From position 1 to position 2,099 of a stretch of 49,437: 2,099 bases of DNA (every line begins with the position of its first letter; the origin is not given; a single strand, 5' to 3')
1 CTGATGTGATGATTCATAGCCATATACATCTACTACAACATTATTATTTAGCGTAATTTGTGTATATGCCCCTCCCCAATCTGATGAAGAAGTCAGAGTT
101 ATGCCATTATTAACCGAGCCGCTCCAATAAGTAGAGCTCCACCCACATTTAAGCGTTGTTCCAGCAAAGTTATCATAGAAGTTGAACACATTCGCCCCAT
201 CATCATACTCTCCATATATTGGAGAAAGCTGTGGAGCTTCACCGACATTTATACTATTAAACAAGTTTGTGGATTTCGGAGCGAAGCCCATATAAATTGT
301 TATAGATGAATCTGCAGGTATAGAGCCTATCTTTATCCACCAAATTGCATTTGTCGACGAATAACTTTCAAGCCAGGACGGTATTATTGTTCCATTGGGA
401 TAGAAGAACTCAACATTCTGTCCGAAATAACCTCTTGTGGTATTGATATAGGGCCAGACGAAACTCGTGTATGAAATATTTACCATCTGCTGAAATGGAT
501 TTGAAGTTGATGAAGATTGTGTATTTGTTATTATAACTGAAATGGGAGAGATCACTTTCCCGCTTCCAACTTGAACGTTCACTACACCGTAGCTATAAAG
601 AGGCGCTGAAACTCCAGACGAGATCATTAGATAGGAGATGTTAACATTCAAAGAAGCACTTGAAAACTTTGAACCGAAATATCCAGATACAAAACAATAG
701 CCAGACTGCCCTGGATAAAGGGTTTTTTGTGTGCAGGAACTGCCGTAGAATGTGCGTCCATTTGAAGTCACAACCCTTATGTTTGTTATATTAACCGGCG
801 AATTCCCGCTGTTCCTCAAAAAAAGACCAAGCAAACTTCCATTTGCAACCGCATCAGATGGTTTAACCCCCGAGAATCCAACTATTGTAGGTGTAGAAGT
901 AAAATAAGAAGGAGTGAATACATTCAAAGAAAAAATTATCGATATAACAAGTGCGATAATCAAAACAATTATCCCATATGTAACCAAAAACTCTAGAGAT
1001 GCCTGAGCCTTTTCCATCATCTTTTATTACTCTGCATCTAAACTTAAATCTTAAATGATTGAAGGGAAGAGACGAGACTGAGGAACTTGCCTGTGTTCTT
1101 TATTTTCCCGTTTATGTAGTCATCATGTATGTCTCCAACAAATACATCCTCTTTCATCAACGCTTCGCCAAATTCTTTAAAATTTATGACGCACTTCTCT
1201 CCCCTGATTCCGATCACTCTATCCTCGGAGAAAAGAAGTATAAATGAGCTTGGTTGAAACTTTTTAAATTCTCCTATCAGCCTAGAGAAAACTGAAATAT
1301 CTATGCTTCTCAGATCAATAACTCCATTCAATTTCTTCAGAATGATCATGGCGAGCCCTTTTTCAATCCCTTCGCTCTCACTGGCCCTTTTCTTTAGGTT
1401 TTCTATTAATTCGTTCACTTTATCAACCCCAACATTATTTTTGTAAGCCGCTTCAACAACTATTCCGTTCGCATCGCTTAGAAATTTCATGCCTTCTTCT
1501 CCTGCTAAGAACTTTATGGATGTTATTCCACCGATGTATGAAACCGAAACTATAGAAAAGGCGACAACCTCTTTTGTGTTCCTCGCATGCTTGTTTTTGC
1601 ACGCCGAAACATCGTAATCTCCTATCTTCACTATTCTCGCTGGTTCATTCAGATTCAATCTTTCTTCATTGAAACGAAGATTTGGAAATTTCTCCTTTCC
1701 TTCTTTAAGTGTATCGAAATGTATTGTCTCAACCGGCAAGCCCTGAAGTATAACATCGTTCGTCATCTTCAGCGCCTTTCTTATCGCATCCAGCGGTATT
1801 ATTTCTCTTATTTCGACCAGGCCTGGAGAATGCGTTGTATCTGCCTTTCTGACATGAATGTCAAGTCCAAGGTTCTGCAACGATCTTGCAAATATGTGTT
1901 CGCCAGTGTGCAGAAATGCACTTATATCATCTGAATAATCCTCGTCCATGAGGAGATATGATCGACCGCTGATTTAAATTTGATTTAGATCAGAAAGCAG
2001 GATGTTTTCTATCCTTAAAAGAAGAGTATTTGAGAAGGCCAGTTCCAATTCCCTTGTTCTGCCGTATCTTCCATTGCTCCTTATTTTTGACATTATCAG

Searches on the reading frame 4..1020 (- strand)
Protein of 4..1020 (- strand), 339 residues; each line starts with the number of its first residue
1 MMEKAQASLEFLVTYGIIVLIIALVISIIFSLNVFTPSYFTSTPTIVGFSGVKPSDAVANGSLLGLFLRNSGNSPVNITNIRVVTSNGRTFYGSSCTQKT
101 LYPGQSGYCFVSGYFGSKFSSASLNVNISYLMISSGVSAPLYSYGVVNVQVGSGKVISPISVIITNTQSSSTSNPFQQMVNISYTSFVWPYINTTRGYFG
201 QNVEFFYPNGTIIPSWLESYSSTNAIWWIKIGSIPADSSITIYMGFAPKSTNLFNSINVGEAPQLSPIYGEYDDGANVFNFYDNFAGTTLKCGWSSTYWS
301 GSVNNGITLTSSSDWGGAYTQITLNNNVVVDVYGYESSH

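Call 83: search_protein_families(library=pfam, proteins=[window:4-1020:-], max_evalue=0.001)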
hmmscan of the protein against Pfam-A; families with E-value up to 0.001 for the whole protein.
window:4-1020:- (339 aa): 1 family
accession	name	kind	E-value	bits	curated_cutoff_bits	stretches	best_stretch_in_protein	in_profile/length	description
PF10102.14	DUF2341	-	9.4e-10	39.3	23.4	1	200-246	2-50/84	Domain of unknown function (DUF2341)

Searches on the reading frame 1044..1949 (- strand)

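Call 83: search_protein_families(library=pfam, proteins=[window:1044-1949:-], max_evalue=0.001)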
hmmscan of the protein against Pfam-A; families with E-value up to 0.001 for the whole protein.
window:1044-1949:- (301 aa): 1 family
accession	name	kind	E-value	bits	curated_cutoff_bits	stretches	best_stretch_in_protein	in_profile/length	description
PF07973.19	tRNA_SAD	-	8.5e-06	26.1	24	1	105-137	2-34/44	Threonyl and Alanyl tRNA synthetase second additional domain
